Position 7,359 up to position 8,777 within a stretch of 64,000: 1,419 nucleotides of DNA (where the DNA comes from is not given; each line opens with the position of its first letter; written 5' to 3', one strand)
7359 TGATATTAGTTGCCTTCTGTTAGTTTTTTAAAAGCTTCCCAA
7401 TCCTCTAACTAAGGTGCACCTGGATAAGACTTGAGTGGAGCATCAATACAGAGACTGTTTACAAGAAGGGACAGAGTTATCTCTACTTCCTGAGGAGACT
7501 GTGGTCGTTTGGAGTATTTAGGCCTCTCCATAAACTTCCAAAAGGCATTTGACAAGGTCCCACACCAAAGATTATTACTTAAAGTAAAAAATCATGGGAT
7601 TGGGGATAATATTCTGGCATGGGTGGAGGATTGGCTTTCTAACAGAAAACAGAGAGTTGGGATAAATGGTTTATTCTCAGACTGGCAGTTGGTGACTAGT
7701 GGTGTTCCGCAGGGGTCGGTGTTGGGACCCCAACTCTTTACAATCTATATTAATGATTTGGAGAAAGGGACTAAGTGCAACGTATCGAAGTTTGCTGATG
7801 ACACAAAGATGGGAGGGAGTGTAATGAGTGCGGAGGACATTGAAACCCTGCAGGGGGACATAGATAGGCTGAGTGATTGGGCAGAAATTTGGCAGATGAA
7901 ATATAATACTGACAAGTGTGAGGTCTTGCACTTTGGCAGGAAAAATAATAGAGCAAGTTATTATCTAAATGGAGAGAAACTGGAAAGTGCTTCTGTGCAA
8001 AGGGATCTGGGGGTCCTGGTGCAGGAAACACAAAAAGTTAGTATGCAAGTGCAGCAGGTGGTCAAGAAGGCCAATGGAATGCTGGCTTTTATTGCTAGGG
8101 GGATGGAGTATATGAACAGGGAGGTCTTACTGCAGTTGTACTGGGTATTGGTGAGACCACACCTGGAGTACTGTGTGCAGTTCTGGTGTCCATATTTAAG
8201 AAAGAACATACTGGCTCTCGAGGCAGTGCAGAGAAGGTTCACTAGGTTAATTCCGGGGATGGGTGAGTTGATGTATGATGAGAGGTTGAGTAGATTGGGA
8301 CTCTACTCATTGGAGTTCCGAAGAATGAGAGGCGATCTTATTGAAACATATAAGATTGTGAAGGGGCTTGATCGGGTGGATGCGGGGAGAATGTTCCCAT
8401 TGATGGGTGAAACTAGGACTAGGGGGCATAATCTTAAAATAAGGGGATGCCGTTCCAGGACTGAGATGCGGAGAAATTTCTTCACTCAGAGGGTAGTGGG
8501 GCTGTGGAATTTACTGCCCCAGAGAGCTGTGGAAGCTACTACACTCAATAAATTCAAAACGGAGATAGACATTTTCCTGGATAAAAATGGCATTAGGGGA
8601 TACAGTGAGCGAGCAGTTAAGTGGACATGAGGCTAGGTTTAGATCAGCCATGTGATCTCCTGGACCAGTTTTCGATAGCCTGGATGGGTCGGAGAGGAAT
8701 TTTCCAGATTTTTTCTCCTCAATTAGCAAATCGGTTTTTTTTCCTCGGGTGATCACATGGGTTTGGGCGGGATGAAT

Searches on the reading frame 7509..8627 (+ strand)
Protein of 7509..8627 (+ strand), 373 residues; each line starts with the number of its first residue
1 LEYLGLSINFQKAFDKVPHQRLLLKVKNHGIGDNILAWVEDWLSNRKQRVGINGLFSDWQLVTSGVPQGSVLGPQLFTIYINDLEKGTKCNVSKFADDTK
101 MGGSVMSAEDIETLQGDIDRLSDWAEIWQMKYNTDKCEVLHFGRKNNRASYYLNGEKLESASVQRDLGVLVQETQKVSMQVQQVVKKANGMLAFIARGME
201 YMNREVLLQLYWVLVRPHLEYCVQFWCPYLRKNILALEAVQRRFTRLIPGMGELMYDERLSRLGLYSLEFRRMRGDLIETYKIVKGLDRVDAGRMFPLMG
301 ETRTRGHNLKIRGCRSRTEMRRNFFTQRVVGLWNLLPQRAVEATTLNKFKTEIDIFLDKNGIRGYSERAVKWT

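Call 30: find_homologous_proteins(query=window:7509-8627:+, max_evalue=1e-30)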
Query window:7509-8627:+ (373 aa): 6985 proteins with E <= 1e-30 among 8000 candidates; the best 120 are listed.
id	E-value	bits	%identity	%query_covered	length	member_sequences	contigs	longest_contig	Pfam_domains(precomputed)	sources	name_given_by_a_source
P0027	3.5e-184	631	74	98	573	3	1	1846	PF00078.33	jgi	-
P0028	2.2e-178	612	72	97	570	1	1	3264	PF00078.33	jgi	-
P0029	4.6e-176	604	71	97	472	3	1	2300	PF00078.33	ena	-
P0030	8.8e-174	596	70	98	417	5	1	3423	PF00078.33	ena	-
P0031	4.8e-172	591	51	85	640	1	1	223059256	PF00078.33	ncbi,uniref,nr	ncbi:hypothetical protein QYF61_014430 [Mycteria americana]|uniref:Reverse transcriptase domain-cont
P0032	1.9e-167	576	69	97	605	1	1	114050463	PF00078.33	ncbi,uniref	ncbi:uncharacterized protein [Chiloscyllium punctatum]|uniref:uncharacterized protein n=1 Tax=Chilos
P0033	8.1e-162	557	72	89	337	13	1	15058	PF00078.33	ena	-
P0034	5.8e-160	551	67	97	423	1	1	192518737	PF00078.33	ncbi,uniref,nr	ncbi:uncharacterized protein LOC132392642 [Hypanus sabinus]|uniref:uncharacterized protein LOC132392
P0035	5.7e-156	538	46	94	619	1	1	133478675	PF00078.33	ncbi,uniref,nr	ncbi:hypothetical protein QYF61_014028 [Mycteria americana]|uniref:Reverse transcriptase domain-cont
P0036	3.6e-153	529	52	71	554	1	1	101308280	PF00078.33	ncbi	ncbi:unnamed protein product [Natator depressus]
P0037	3.5e-149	515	42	79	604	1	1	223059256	PF00078.33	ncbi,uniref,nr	ncbi:hypothetical protein QYF61_001759 [Mycteria americana]|uniref:Reverse transcriptase domain-cont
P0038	4.0e-149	515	95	65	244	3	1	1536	-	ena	-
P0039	3.2e-148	512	72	83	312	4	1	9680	PF00078.33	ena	-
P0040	7.7e-148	511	68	90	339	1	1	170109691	PF00078.33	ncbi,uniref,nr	ncbi:uncharacterized protein LOC129697443 [Leucoraja erinacea]|uniref:uncharacterized protein LOC129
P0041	1.4e-146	507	49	94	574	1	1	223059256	PF00078.33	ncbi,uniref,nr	ncbi:hypothetical protein QYF61_000880 [Mycteria americana]|uniref:Reverse transcriptase domain-cont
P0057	3.3e-134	466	69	80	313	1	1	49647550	-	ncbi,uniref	ncbi:uncharacterized protein LOC134341044 [Mobula hypostoma]|uniref:uncharacterized protein LOC13434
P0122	1.8e-114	401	66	73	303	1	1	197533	-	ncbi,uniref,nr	ncbi:uncharacterized protein LOC132390340 [Hypanus sabinus]|uniref:uncharacterized protein LOC132390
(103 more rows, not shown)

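Call 37: find_encoding_contigs(protein=P0038, flank=10000, max_places=10)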
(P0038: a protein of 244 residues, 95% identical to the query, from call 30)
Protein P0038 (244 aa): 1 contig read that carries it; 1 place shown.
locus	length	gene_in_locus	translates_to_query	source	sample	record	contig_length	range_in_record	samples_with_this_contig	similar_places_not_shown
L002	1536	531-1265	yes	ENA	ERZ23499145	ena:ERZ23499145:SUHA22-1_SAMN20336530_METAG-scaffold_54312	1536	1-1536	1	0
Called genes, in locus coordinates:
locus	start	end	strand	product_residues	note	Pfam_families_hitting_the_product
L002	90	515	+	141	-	PF00078:RVT_1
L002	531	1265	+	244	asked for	-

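Call 38: find_encoding_contigs(protein=P0032, flank=10000, max_places=10)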
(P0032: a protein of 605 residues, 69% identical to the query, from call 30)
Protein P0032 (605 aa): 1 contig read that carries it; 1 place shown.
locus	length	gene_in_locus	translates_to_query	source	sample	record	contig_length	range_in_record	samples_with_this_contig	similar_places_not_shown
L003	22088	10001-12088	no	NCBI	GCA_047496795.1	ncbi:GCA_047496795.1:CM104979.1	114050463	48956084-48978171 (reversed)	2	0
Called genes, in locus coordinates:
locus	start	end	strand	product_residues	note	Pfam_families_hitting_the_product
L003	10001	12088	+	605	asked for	PF00078:RVT_1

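Call 39: find_encoding_contigs(protein=P0034, flank=10000, max_places=10)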
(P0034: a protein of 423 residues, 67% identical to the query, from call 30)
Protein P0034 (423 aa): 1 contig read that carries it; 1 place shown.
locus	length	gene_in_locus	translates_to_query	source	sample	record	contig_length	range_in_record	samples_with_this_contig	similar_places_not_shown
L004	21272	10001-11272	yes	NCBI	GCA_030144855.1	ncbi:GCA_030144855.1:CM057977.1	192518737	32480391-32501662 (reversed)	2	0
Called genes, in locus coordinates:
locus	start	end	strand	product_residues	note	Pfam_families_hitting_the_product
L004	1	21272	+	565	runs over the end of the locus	PF25382:PH_CERK, PF00781:DAGK_cat, PF19280:CERK_C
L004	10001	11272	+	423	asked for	PF00078:RVT_1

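Call 40: find_encoding_contigs(protein=P0040, flank=10000, max_places=10)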
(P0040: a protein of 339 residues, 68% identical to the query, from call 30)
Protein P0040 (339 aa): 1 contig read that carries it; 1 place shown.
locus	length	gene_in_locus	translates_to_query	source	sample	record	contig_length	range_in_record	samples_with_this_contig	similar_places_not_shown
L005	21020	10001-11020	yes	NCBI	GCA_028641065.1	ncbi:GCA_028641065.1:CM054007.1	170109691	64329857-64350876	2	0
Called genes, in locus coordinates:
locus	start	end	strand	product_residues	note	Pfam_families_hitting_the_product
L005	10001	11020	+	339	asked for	PF00078:RVT_1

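Call 43: find_encoding_contigs(protein=P0122, flank=10000, max_places=10)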
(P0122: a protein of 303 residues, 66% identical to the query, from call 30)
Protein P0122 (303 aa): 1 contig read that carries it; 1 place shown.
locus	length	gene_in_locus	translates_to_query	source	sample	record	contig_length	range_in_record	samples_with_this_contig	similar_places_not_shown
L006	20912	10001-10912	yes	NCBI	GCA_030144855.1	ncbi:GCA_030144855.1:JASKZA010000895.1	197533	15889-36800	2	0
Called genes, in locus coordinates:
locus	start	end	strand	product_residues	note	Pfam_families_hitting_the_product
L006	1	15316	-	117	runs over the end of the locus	PF02991:ATG8, PF04110:APG12 (weak)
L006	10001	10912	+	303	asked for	-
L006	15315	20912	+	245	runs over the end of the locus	-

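Call 44: find_encoding_contigs(protein=P0057, flank=10000, max_places=10)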
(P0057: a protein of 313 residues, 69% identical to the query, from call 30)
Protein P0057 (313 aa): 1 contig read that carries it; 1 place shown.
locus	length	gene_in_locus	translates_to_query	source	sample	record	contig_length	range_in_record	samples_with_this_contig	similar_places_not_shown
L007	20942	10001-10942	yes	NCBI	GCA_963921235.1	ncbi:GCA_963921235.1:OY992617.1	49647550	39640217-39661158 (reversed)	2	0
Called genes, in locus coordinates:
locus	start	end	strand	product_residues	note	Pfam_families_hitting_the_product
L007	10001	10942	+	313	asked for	-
